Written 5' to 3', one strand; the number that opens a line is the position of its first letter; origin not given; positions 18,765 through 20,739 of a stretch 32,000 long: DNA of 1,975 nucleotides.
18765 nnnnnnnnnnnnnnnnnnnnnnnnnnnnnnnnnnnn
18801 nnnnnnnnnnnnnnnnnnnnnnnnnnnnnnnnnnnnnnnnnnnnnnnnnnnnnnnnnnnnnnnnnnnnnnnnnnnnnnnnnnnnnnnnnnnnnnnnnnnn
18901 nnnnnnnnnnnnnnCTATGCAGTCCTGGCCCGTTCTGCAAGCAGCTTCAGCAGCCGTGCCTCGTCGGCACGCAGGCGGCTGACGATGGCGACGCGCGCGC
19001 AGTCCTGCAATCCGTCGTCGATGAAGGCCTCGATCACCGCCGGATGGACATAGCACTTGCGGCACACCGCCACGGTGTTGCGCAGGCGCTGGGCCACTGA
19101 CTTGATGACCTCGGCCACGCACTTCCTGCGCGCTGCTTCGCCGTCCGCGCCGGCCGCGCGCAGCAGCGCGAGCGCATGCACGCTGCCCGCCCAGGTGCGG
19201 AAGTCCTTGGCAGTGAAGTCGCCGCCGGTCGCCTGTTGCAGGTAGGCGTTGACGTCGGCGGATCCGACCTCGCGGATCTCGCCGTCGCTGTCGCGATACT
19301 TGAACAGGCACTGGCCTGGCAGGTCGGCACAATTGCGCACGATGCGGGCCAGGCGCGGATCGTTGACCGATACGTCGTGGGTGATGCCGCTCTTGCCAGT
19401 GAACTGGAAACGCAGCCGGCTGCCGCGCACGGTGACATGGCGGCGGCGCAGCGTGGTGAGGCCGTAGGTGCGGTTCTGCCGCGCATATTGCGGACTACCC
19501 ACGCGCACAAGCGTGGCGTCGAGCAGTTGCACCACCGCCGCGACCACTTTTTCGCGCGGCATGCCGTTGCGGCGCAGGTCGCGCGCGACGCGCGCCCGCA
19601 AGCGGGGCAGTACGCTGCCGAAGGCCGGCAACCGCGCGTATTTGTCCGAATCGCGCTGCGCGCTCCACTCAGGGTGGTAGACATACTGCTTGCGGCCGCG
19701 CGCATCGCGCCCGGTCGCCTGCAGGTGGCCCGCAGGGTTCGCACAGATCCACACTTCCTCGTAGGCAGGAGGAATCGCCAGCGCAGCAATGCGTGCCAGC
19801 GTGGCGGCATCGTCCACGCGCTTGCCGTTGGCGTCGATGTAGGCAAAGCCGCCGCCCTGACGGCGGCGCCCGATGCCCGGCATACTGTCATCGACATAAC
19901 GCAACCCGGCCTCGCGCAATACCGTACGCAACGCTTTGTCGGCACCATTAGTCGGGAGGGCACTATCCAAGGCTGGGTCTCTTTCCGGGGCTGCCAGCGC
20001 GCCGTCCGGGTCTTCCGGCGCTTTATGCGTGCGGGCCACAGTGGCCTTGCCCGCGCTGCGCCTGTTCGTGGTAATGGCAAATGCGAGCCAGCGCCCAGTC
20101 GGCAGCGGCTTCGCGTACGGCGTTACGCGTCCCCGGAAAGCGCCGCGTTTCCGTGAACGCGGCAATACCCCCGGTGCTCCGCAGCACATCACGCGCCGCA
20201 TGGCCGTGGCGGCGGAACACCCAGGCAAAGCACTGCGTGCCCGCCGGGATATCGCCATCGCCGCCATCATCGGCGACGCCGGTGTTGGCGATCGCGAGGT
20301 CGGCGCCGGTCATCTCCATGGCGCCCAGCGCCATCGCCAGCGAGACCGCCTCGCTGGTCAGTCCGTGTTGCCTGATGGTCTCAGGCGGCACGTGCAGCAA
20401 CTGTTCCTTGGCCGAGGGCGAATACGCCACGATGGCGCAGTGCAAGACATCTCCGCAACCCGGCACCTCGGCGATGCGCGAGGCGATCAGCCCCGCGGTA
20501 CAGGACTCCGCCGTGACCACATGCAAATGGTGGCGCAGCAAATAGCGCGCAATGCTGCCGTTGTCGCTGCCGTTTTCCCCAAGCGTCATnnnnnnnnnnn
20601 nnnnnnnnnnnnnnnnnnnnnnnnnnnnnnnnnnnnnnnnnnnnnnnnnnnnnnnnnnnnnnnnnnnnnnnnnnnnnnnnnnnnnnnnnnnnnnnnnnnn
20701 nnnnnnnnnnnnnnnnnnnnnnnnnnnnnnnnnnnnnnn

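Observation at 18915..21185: Tightly coupled operon DUF421 membrane protein - CinA/PncC amidohydrolase - poxvirus-like type IB topoisomerase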

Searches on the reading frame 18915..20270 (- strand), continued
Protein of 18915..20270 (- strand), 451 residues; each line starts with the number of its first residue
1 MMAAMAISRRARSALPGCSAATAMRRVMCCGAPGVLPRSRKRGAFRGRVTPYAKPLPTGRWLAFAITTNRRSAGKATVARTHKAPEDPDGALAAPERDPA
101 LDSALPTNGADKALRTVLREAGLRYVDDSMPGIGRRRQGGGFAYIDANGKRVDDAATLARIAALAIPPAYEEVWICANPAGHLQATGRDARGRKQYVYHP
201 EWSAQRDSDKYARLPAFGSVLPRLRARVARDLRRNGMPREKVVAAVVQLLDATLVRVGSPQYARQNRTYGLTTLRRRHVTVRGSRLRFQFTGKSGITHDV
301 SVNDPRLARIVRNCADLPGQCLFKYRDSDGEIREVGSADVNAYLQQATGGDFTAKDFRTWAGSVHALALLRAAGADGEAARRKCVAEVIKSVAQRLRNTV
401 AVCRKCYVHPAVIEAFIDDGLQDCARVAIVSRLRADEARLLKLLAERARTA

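Call 66: search_dna_similar(query=window:18915-20039:-, collection=plasmids, mode=protein, max_rows=15, max_evalue=1e-20)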
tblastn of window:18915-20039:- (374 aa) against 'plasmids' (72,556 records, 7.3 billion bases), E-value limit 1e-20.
Records with a match: 374; places in all: 375; records where one place covers at least 80% of the query: 207.
Best place of each record, by identity: 80-90% 1; 60-80% 8; <60% 365.
By first word of the organism name: Rhizobium 140; Sinorhizobium 71; Phaeobacter 56; Sulfitobacter 13; Azospirillum 11; Mycetohabitans 9; Shinella 9; Agrobacterium 9; Ensifer 8; Sphingobium 5; and 25 more.
By predicted mobility (MOB-suite, as given by PLSDB): non-mobilizable 236; mobilizable 100; conjugative 38.
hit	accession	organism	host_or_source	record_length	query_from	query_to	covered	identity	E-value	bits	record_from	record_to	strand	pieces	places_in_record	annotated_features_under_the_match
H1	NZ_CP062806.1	Cupriavidus basilensis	Cell culture,Sediment of a freshwater ...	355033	22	354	89%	82.0%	1e-137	439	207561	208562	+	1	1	DNA topoisomerase IB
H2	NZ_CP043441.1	Cupriavidus campinensis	cell culture,soil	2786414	22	345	87%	74.4%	4e-124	401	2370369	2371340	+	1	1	none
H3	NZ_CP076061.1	Cupriavidus sp. EM10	Pure-cultured cell,sewage water sludge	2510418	36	345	83%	77.7%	5e-123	397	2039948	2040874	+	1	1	none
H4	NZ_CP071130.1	Caballeronia sp. M1242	Homo sapiens,ETA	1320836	32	339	82%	62.1%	2e-92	309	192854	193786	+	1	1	none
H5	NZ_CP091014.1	Burkholderia cenocepacia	-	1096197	44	339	79%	62.2%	4e-88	297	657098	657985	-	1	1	none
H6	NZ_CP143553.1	Burkholderia multivorans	Homo sapiens,bronchoalveolar lavage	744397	44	339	79%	61.8%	8e-89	299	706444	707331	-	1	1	DNA topoisomerase IB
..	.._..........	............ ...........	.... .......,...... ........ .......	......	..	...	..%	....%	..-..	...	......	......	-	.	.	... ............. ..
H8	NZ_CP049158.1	Caballeronia sp. SBC1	whole organism,soil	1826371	45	339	79%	61.7%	7e-88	296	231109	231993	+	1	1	none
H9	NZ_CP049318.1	Caballeronia sp. SBC2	whole organism,soil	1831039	45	339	79%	61.7%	7e-88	296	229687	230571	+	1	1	none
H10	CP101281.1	Burkholderia sp. FXe9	bacteria,soil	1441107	46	348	81%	59.7%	6e-86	291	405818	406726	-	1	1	DNA topoisomerase IB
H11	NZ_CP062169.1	Mycetohabitans endofungorum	Rhizopus microsporus,bacterial ...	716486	46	339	79%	59.5%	4e-86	291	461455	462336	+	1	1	DNA topoisomerase IB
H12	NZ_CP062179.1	Mycetohabitans endofungorum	Rhizopus microsporus,bacterial ...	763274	46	339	79%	59.2%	3e-86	291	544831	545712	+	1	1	DNA topoisomerase IB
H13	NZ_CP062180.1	Mycetohabitans endofungorum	Rhizopus microsporus,bacterial ...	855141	46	339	79%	59.2%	1e-85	290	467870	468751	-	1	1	DNA topoisomerase IB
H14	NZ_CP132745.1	Mycetohabitans endofungorum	-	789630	44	339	79%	58.8%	4e-83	283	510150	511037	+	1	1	DNA topoisomerase IB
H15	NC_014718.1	Mycetohabitans rhizoxinica HKI 454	-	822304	46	339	79%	58.8%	3e-86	291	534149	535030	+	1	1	DNA topoisomerase IB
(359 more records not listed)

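Call 71: find_encoding_contigs(protein=P0005, flank=6000, max_places=2)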
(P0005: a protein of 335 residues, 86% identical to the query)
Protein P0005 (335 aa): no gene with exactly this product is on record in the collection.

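Call 72: find_encoding_contigs(protein=P0003, flank=6000, max_places=2)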
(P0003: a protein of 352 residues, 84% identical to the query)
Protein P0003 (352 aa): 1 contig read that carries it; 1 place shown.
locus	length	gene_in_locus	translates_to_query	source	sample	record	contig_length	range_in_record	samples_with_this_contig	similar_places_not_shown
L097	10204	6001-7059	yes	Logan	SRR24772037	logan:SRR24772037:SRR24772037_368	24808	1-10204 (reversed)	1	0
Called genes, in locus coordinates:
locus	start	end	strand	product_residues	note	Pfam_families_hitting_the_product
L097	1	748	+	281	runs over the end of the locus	-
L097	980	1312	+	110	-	-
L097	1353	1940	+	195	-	-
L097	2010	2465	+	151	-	PF05239:PRC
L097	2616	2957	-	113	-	PF04972:BON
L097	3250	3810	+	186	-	PF04120:Iron_permease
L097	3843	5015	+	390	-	PF11379:DUF3182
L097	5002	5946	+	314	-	PF01738:DLH (faint), PF02129:Peptidase_S15 (weak), PF00561:Abhydrolase_1 (faint), PF12146:Hydrolase_4, PF12697:Abhydrolase_6, PF00326:Peptidase_S9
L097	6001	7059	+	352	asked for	PF21338:Top1B_N_bact, PF01028:Topoisom_I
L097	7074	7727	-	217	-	PF08857:ParBc_2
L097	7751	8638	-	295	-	PF04972:BON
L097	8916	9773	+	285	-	PF00106:adh_short, PF08659:KR, PF13561:adh_short_C2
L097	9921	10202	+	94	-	?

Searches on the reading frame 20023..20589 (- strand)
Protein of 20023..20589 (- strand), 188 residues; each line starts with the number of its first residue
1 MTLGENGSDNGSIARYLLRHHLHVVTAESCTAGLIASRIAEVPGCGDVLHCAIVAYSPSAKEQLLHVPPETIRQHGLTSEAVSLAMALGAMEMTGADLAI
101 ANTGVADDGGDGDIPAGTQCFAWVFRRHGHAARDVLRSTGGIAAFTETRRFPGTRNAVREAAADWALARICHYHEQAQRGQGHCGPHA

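Call 4: search_protein_families(library=pfam, proteins=[window:20023-20589:-], max_evalue=0.01)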
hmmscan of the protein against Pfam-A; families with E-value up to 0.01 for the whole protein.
window:20023-20589:- (188 aa): 1 family
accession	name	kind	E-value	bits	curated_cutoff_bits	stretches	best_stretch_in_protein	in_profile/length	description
PF02464.23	CinA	-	2.8e-37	128.2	23.5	1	12-171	7-152/155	Competence-damaged protein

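Call 5: search_protein_families(library=ncbifam, proteins=[window:20023-20589:-], max_evalue=0.01)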
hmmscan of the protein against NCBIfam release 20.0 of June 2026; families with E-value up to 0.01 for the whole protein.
window:20023-20589:- (188 aa): 5 families
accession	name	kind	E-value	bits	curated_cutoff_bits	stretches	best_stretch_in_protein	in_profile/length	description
NF001813.0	PRK00549.1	equivalog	2.1e-29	102.7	379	1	12-170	262-407/414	competence/damage-inducible protein A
NF002975.0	PRK03661.1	equivalog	2.2e-28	99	212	1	13-170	13-157/164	nicotinamide-nucleotide amidase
TIGR00199.1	PncC_domain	subfamily_domain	2.1e-25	89.6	68.9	1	16-134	4-122/149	nicotinamide-nucleotide amidohydrolase family protein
NF002972.0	PRK03657.1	equivalog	4.4e-22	78.6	201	1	12-134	23-146/175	2-oxo-tetronate isomerase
TIGR00200.1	cinA_nterm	subfamily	1.4e-13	50.4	243.15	1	13-121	265-373/414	CinA family nicotinamide mononucleotide deamidase-related protein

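Call 41: search_solved_structures(query=window:20023-20589:-, max_evalue=0.001, show_alignments=2)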
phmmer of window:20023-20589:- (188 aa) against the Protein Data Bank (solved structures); distinct sequences matched with E-value up to 0.001: 10.
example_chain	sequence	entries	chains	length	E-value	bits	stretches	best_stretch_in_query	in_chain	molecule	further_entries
5kvk_A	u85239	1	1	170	1.4e-18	70.5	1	12-151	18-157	Protein KP700603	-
5v01_A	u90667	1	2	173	5e-18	68.7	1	11-131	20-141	Competence damage-inducible protein A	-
5kol_A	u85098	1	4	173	1.2e-16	64.2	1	12-132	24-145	Uncharacterized protein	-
5vu3_A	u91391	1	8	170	4.9e-16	62.2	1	13-126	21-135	Competence damage-inducible protein A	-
2a9s_A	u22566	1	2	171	2.9e-15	59.7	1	22-136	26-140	competence/damage-inducible protein CinA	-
6l19_A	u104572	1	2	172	6.9e-15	58.5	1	14-128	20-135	PncC family amidohydrolase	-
6mr3_A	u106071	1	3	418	8.2e-13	51.7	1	23-120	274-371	Putative competence-damage inducible protein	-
4uux_A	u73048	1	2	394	4.7e-07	32.9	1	13-120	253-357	CINA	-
4cta_A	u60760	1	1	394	4.7e-07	32.9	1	13-120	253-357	CINA-LIKE PROTEIN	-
4ct8_A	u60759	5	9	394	4.7e-07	32.9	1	13-120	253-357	CINA-LIKE PROTEIN | CINA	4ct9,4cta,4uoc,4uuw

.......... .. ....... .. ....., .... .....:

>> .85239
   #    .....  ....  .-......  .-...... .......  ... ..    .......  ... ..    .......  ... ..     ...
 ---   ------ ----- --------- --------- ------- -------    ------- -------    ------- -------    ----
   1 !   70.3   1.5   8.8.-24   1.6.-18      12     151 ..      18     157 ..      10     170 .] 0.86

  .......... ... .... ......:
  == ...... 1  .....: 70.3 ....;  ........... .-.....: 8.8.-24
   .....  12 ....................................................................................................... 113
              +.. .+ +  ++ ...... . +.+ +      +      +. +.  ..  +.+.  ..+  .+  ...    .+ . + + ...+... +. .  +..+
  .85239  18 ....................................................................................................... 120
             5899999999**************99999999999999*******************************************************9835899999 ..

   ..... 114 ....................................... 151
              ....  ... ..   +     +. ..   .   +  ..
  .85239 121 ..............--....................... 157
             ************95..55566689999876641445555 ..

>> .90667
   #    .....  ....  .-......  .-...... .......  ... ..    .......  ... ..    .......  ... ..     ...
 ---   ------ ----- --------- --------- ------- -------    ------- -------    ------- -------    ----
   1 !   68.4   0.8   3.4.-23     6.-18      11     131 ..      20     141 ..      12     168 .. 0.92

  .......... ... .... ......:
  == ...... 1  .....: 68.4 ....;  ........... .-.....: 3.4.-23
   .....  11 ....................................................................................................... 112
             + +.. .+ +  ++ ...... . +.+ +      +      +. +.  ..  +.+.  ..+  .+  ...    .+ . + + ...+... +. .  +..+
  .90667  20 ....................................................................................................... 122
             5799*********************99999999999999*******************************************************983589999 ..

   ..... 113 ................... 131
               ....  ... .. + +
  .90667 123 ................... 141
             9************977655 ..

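Call 65: search_protein_families(library=padloc, proteins=[window:20023-20589:-], max_evalue=0.01)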
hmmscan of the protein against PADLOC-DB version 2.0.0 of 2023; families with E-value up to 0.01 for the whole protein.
window:20023-20589:- (188 aa): 0 families
